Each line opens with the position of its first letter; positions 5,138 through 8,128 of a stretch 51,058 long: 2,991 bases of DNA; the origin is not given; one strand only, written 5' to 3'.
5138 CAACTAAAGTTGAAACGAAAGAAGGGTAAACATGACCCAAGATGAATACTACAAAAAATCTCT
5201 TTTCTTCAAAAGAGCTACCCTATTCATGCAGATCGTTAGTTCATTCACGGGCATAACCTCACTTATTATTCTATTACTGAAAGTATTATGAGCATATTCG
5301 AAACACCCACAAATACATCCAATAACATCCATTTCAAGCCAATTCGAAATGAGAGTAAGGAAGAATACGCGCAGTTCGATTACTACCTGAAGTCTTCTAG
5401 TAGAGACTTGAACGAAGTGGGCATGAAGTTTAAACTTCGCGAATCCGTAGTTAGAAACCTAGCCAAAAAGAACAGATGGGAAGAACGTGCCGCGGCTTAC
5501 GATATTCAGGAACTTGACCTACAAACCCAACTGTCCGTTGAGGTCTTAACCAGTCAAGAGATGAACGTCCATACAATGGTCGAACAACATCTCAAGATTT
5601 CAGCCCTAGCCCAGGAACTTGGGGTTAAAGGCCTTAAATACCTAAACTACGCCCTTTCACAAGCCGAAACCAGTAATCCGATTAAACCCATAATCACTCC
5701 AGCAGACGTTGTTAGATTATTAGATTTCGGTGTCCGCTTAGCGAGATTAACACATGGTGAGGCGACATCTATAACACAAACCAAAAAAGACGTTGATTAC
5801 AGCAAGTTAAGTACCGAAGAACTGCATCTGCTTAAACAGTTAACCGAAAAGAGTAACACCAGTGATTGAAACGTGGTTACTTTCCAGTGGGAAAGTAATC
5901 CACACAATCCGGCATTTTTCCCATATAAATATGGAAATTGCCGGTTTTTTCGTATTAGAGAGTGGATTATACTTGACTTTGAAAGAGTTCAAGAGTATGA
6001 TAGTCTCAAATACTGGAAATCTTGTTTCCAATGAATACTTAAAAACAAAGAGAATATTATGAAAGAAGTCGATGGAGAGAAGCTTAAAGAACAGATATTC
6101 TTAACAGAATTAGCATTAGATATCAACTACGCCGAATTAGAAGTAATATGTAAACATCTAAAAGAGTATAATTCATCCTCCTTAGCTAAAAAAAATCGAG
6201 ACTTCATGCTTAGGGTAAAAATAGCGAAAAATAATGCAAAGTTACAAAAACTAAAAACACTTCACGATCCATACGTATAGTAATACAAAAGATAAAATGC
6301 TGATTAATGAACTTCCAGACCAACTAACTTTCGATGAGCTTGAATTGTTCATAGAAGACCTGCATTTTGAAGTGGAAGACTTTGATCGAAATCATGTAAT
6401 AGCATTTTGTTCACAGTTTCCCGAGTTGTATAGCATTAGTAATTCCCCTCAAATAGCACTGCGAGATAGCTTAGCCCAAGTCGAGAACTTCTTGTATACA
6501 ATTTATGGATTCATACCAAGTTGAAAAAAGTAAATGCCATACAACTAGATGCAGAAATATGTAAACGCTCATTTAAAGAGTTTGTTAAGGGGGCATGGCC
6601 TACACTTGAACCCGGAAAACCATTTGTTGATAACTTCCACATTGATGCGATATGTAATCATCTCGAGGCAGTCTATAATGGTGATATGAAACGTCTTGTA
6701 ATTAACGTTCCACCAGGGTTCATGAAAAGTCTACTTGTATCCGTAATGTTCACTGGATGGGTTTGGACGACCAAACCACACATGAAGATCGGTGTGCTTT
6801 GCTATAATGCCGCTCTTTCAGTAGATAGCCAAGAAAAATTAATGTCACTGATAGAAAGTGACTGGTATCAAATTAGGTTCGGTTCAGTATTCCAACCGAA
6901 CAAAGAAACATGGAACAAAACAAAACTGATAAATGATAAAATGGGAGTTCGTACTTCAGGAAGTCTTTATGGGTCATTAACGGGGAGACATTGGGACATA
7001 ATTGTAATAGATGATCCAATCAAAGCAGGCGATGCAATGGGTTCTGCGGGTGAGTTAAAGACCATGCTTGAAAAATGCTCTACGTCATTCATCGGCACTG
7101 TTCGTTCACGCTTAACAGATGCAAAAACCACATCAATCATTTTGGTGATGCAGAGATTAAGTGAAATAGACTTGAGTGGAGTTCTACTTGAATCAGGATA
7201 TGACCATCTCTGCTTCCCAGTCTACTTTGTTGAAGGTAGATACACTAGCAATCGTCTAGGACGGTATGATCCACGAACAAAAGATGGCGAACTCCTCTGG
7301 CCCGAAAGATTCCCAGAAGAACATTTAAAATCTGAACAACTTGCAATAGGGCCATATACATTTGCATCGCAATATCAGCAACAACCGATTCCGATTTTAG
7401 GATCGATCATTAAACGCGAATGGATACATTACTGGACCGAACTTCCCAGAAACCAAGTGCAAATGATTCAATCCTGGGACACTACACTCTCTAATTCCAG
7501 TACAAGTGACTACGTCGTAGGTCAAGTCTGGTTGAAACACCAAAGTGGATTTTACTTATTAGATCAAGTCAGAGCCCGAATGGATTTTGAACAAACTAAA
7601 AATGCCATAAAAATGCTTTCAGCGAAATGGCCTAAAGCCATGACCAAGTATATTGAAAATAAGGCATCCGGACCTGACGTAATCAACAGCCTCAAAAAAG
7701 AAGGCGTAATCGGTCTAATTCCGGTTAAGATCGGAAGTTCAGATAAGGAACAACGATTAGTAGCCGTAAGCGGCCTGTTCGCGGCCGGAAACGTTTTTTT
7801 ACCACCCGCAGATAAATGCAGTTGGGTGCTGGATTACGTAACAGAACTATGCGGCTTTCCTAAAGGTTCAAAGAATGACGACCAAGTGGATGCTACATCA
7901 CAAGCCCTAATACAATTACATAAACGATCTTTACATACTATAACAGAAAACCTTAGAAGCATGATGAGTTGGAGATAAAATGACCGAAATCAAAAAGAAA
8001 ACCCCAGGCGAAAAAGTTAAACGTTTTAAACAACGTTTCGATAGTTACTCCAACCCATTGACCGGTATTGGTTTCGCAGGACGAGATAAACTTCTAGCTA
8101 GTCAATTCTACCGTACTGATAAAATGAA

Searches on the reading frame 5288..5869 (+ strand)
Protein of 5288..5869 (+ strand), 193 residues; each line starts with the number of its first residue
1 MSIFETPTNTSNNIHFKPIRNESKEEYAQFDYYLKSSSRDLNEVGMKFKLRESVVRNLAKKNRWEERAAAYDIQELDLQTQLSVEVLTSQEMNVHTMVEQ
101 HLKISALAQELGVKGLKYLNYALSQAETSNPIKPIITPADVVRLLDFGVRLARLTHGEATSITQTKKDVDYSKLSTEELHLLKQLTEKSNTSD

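Call 7: search_protein_families(library=pfam, proteins=[window:5288-5869:+], max_evalue=0.01)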
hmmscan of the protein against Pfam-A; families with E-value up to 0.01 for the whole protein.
window:5288-5869:+ (193 aa): 1 family
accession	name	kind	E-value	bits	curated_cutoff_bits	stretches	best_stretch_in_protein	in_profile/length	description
PF12813.12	XPG_I_2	-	0.0012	18.9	24.2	1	77-127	56-106/240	XPG domain containing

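Call 37: search_protein_families(library=phrogs, proteins=[window:5288-5869:+], max_evalue=0.001)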
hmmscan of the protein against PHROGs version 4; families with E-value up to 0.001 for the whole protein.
window:5288-5869:+ (193 aa): 1 family
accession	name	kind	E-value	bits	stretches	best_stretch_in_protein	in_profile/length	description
phrog_6299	-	head and packaging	3.1e-11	44.6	1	20-174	14-162/193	terminase small subunit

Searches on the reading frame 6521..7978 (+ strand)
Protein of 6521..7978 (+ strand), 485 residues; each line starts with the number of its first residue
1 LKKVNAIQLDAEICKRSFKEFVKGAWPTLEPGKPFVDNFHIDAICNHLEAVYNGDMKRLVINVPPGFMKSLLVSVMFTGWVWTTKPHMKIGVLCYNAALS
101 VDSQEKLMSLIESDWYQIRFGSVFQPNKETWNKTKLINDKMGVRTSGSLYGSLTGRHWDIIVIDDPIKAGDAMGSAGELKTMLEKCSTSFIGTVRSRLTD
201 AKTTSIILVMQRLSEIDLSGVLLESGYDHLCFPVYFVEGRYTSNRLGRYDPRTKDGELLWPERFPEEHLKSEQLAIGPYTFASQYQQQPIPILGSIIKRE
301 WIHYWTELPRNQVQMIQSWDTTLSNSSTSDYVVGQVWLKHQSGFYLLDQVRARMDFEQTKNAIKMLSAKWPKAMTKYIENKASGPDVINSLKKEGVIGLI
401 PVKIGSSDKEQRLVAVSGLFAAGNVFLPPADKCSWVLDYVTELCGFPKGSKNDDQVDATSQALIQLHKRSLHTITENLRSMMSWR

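Call 7: search_protein_families(library=pfam, proteins=[window:6521-7978:+], max_evalue=0.01)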
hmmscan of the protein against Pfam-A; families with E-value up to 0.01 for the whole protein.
window:6521-7978:+ (485 aa): 1 family
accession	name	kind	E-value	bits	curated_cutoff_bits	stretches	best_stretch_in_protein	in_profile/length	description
PF17289.8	Terminase_6C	-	2.4e-15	57.3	22.6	1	318-464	2-153/155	Terminase RNaseH-like domain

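Call 15: search_dna_similar(query=window:6521-7978:+, collection=phages, mode=protein, max_rows=15)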
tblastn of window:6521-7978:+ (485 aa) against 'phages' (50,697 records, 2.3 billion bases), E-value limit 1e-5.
Records with a match: 2033; places in all: 2064; records where one place covers at least 80% of the query: 1726.
Best place of each record, by identity: <60% 2033.
By first word of the organism name: Klebsiella 445; Escherichia 340; Microbacterium 273; Vibrio 100; Acinetobacter 51; Bacteriophage 49; Brucella 41; Mycobacterium 41; Helicobacter 40; Xanthomonas 39; and 94 more.
By host as written in the record: - 227; Klebsiella pneumoniae 196; Microbacterium foliorum NRRL B-24224 SEA 111; Microbacterium foliorum NRRL B-24224 104; Escherichia coli 95; Escherichia coli DSM 12242 43; Escherichia coli K-12 MG1655 35; Helicobacter pylori 30; and 500 more.
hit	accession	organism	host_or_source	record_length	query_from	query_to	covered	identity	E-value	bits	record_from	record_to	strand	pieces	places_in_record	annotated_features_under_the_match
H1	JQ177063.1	Aeromonas phage vB_AsaM-56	Aeromonas salmonicida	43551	8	467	95%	38.8%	3e-90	306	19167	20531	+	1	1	putative TerL large-subunit terminase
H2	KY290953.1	Aeromonas phage 51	Aeromonas salmonicida HER1108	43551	8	467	95%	38.8%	3e-90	306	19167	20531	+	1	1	terminase large subunit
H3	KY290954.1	Aeromonas phage 56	Aeromonas salmonicida HER1084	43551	8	467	95%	38.8%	3e-90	306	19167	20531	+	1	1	terminase large subunit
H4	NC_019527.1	Aeromonas phage vB_AsaM-56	Aeromonas salmonicida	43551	8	467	95%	38.8%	3e-90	306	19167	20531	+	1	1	terminase large subunit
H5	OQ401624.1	Roseobacter phage CRP-902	Roseobacter sp. FZCC0083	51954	8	468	95%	37.6%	2e-81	281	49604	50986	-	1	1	terminase large subunit | terminase small subunit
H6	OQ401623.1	Roseobacter phage CRP-901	Roseobacter sp. FZCC0083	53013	8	468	95%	36.2%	1e-80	279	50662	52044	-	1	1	terminase large subunit | terminase small subunit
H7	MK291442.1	Paracoccus phage vB_PkoS_Pkon1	Paracoccus kondratievae NCIMB 13773T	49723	1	469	97%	35.1%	4e-82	283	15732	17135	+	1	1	terminase large subunit | terminase small subunit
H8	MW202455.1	Caudoviricetes sp.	Manatee Spring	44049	8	466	95%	35.0%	2e-75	263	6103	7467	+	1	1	large terminase | terminase small subunit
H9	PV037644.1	Bacillus phage vB_BcM_CUBc25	Bacillus cereus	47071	12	463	93%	35.1%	8e-62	224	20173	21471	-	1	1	terminase large subunit | hypothetical protein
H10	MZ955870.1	Glutamicibacter phage BIM BV-113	Glutamicibacter halophytocola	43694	41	466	88%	36.9%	1e-59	218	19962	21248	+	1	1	putative terminase large subunit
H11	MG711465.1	Faecalibacterium phage FP_Brigit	Faecalibacterium prausnitzii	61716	2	462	95%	33.9%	6e-68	242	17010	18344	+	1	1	terminase large subunit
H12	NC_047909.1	Faecalibacterium phage FP_Brigit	Faecalibacterium prausnitzii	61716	2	462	95%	33.9%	6e-68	242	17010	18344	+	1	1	terminase large subunit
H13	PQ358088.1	Staphylococcus phage TPWB-09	Staphylococcus sp.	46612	12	471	95%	33.8%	4e-58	213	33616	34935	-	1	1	terminase large subunit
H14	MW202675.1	Caudoviricetes sp.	Manatee Spring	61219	14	473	95%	33.3%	4e-70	248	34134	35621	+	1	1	terminase large subunit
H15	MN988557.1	Rhizobium phage RHph_Y52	Rhizobium phaseoli IE6794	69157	7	462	94%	33.6%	2e-62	226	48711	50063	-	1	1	terminase large subunit protein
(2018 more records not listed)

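Call 18: find_related_loci(query=window:6521-7978:+, collection=viral_contigs, flank=10000)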
Query window:6521-7978:+ (485 aa) in viral_contigs; peptide patterns used: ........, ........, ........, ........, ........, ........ (x = any residue, [..] = any of these).
241 stretches matched a pattern; 230 encode a relative of the query (tblastn E <= 1e-3); the best 80 are kept; 80 distinct loci.
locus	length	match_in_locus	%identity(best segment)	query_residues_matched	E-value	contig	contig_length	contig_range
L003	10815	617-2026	42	11-470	7e-98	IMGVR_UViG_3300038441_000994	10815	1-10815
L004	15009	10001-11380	36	8-468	8e-79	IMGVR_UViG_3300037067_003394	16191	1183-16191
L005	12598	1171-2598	35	17-464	1e-77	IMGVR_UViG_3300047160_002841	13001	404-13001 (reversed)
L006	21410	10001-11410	34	6-471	7e-74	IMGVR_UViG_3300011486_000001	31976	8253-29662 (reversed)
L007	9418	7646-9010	36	8-485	4e-73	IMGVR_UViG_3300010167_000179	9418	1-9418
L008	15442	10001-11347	36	8-466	6e-71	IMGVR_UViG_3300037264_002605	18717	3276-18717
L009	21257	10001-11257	37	35-468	6e-71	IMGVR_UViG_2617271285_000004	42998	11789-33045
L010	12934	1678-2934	36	40-483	4e-71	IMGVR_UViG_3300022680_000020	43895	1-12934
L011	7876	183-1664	33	8-485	3e-66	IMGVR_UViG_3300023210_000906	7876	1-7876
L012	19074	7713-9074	34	8-474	2e-65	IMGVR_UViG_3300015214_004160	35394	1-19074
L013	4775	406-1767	34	8-474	2e-65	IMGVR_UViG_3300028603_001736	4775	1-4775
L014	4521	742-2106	35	15-470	5e-61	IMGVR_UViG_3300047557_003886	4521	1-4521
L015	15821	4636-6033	31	33-485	1e-60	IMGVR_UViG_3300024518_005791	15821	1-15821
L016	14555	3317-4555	34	41-474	2e-59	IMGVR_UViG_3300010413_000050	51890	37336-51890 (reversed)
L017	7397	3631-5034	33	8-463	9e-59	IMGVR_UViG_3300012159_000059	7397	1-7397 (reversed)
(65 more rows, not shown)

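Call 20: find_homologous_proteins(query=window:6521-7978:+, max_evalue=1e-60)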
Query window:6521-7978:+ (485 aa): 2299 proteins with E <= 1e-60 among 8000 candidates; the best 120 are listed.
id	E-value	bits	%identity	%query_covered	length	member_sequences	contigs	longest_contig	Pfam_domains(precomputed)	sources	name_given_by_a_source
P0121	0.0e+0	1126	100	100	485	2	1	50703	PF17289.9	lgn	-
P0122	1.1e-180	619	57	100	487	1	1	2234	PF17289.9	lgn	-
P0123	1.5e-177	609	56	100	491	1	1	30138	PF17289.9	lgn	-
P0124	3.9e-169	581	53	100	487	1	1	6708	PF17289.9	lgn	-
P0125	7.0e-145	501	48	99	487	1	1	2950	PF17289.9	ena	-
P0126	1.6e-141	490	47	98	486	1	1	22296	PF17289.9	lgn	-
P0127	7.6e-139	481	47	98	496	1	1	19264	PF17289.9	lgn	-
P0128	3.4e-136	473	46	100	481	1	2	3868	PF17289.9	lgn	-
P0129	7.8e-128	445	48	91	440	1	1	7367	PF17289.9,PF03237.22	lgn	-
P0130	8.8e-128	445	47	96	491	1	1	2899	PF17289.9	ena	-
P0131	3.2e-124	433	44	98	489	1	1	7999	PF17289.9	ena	-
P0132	3.2e-123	430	47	95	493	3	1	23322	PF17289.9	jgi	jgi:predicted phage terminase large subunit-like protein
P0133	1.0e-122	428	45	96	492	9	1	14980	PF17289.9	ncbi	ncbi:MAG: phage terminase large subunit [Myxococcaceae bacterium]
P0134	8.4e-122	425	44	95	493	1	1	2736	PF17289.9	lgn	-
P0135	3.2e-120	420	46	96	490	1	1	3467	PF17289.9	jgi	jgi:predicted phage terminase large subunit-like protein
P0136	1.9e-119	417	44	94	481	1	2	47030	PF17289.9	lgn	-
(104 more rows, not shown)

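Call 21: find_encoding_contigs(protein=P0123, flank=10000, max_places=3)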
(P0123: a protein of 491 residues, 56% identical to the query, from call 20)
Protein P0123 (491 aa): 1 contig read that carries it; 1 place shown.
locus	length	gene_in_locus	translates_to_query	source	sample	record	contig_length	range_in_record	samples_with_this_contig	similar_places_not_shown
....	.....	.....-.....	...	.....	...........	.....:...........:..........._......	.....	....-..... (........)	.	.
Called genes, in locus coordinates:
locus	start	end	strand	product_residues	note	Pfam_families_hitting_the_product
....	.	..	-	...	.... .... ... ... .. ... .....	?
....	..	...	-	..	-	-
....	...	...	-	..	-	-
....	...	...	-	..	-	-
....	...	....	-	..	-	-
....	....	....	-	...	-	-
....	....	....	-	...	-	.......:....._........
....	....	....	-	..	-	-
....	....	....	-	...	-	-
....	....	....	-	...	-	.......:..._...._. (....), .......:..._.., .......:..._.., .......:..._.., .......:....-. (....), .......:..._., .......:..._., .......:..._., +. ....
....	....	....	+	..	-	-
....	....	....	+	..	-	-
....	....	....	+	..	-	-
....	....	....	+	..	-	-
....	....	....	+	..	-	-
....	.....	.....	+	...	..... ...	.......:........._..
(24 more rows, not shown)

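Call 22: find_encoding_contigs(protein=P0124, flank=10000, max_places=3)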
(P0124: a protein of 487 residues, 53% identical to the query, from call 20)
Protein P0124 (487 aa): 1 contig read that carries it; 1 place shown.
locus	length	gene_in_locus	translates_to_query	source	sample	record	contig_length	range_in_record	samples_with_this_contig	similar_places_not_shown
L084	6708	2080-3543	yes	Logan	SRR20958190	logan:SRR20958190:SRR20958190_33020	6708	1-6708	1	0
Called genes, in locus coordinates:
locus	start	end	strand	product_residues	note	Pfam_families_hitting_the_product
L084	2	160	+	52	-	?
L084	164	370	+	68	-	-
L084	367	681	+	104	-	-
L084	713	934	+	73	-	-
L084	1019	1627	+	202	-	-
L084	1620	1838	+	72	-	-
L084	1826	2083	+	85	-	-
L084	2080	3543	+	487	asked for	PF17289:Terminase_6C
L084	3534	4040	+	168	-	-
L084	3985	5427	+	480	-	PF06381:Phage_portal_3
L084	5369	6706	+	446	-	?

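Call 23: find_encoding_contigs(protein=P0126, flank=10000, max_places=3)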
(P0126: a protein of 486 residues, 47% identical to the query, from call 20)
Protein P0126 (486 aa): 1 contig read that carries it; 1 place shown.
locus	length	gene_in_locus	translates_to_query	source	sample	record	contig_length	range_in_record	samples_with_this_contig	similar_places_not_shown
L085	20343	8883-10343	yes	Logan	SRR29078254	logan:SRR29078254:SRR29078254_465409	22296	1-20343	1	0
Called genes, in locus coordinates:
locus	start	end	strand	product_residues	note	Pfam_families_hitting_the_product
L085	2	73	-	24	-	?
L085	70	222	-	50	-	-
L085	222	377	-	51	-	-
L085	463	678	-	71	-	-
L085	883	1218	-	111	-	-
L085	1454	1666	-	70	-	-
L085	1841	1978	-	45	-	-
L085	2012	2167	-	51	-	-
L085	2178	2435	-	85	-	-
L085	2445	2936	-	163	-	PF00959:Phage_lysozyme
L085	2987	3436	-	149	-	-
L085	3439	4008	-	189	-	-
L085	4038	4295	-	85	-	-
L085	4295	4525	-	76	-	-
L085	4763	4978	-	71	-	-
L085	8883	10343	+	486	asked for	PF17289:Terminase_6C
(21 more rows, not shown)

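Call 55: get_annotated_region(hit=H1, flank=9000)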
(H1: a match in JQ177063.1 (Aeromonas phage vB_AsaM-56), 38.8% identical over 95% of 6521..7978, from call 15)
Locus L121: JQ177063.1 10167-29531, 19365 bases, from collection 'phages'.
description: Aeromonas phage vB_AsaM-56, complete genome.
organism: Aeromonas phage vB_AsaM-56 (NCBI taxid 1127514)
taxonomy: Viruses; Duplodnaviria; Heunggongvirae; Uroviricota; Caudoviricetes; Popoffvirus; Popoffvirus pv56
host: Aeromonas salmonicida; source: Bois de Vincennes Lake; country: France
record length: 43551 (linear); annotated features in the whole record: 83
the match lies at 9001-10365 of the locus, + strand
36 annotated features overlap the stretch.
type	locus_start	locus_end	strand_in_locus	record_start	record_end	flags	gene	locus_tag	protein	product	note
CDS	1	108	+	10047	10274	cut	-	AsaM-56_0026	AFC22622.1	hypothetical protein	56gp26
CDS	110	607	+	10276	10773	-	-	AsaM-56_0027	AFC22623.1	hypothetical protein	56gp27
CDS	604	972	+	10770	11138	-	-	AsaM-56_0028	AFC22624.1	hypothetical protein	56gp28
CDS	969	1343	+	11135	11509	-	-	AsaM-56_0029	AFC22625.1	hypothetical protein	56gp29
CDS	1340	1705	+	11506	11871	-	-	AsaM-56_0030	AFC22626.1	putative NinB recombination protein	gp24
CDS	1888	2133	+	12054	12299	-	-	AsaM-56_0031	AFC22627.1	hypothetical protein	56gp31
CDS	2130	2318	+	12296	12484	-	-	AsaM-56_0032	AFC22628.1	hypothetical protein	56gp32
CDS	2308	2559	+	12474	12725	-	-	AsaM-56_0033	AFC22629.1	hypothetical protein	56gp33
CDS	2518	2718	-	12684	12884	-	-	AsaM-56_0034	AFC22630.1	hypothetical protein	56gp34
CDS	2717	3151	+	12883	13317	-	-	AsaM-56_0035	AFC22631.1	hypothetical protein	56gp35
CDS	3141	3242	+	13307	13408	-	-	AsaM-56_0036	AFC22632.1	hypothetical protein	56gp36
CDS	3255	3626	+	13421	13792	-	-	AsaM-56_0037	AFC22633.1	hypothetical protein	56gp37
CDS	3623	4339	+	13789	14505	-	-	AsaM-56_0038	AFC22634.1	putative anti-repressor Ant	gp38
CDS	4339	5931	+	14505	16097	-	-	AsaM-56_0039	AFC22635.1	putative methylase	gp39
CDS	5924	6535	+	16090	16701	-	-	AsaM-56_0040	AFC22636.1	putative NinG recombination protein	gp40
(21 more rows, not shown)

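Call 75: find_encoding_contigs(protein=P0127, flank=10000, max_places=2)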
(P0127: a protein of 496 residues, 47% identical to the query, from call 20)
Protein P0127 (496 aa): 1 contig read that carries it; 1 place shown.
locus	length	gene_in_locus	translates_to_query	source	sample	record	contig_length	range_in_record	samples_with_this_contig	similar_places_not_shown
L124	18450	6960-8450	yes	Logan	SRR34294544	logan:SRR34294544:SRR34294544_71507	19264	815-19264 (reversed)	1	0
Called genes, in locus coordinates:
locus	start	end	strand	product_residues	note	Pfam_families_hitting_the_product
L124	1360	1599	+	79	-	-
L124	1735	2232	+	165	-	-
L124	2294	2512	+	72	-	-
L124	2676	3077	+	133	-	-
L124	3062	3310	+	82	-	-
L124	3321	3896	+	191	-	PF07719:TPR_2 (faint), PF13181:TPR_8 (faint), PF13431:TPR_17 (faint), PF14559:TPR_19 (faint), PF13414:TPR_11 (faint), PF13424:TPR_12 (faint), PF13432:TPR_16 (faint), PF00515:TPR_1 (weak)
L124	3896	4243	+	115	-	-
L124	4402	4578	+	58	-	-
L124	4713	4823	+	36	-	-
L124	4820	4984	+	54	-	-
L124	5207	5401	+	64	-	-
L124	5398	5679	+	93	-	-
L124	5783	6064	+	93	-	-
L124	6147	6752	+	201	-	-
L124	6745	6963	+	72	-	-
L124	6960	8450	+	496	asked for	PF17289:Terminase_6C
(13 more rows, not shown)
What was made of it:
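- The hub lies upstream of the packaging genes in all relatives (calls 21, 23, 75).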

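Call 76: find_encoding_contigs(protein=P0136, flank=10000, max_places=2)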
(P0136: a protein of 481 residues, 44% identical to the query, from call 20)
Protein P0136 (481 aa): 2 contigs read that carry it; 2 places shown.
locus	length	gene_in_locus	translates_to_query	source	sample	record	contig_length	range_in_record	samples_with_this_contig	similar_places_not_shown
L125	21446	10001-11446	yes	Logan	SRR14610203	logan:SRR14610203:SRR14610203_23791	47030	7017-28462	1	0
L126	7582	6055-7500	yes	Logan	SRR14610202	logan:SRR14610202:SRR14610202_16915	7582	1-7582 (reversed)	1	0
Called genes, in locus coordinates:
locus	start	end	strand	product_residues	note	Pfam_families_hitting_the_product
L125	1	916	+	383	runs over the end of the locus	PF01030:Recep_L_domain (weak)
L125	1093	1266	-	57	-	-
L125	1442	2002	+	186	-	PF02195:ParB_N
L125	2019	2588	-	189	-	PF13021:DUF3885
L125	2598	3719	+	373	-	PF00005:ABC_tran (faint)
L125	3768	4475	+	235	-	PF16804:DUF5071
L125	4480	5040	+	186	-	-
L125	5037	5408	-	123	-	PF04266:ASCH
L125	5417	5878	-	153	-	PF04002:RadC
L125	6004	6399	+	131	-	-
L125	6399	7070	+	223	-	-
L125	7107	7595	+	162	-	-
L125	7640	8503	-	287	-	-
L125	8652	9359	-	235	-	-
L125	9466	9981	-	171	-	PF01966:HD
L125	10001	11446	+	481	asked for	PF17289:Terminase_6C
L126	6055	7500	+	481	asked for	PF17289:Terminase_6C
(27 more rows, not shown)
